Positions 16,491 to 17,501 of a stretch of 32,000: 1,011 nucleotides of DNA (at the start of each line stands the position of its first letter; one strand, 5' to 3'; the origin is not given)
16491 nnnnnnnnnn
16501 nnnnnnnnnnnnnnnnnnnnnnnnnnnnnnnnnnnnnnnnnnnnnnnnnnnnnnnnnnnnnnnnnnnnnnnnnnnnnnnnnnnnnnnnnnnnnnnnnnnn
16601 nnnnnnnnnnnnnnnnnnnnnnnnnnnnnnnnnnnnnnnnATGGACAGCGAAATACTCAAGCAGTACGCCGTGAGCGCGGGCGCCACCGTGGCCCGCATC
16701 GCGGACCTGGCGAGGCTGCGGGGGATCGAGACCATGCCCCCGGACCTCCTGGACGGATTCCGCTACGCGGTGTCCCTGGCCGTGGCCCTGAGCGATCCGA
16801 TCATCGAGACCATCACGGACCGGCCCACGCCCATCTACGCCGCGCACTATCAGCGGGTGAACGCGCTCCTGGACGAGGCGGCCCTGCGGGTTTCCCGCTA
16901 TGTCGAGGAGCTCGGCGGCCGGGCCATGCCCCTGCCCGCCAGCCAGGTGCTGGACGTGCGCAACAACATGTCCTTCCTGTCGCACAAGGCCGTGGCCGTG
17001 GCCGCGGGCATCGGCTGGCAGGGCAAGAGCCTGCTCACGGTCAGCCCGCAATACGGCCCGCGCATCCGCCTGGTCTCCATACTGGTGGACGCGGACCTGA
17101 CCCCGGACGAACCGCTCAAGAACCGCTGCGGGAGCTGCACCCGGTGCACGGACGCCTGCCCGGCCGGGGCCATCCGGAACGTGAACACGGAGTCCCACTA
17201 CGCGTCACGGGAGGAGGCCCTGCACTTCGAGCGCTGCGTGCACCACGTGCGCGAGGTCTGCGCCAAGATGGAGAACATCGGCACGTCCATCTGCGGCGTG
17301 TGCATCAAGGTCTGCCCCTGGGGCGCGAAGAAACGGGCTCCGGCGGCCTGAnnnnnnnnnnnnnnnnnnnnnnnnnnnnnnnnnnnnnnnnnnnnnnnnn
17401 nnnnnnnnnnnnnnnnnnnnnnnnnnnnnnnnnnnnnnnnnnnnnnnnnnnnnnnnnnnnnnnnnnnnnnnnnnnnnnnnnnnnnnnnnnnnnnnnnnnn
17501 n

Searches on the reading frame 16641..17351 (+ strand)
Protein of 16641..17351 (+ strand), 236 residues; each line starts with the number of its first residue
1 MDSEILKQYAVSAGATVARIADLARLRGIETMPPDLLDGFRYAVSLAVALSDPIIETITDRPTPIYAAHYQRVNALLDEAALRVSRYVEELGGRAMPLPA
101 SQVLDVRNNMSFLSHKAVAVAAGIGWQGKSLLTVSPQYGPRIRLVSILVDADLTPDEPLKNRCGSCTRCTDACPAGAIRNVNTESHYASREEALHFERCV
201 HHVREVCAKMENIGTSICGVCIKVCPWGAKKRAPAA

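Call 65: search_protein_families(library=pfam, proteins=[window:16641-17351:+], max_evalue=0.00001)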
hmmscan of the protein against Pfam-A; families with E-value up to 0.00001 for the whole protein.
window:16641-17351:+ (236 aa): 3 families
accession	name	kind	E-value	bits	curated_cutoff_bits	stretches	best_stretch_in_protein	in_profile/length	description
PF13484.11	Fer4_16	-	3e-10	41.1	30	1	162-228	1-66/66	4Fe-4S double cluster binding domain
PF00037.32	Fer4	-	6.4e-07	29.4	21.1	0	161-179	6-24/24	4Fe-4S binding domain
PF12838.12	Fer4_7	-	8.6e-07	29.8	27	1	162-229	1-52/52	4Fe-4S dicluster domain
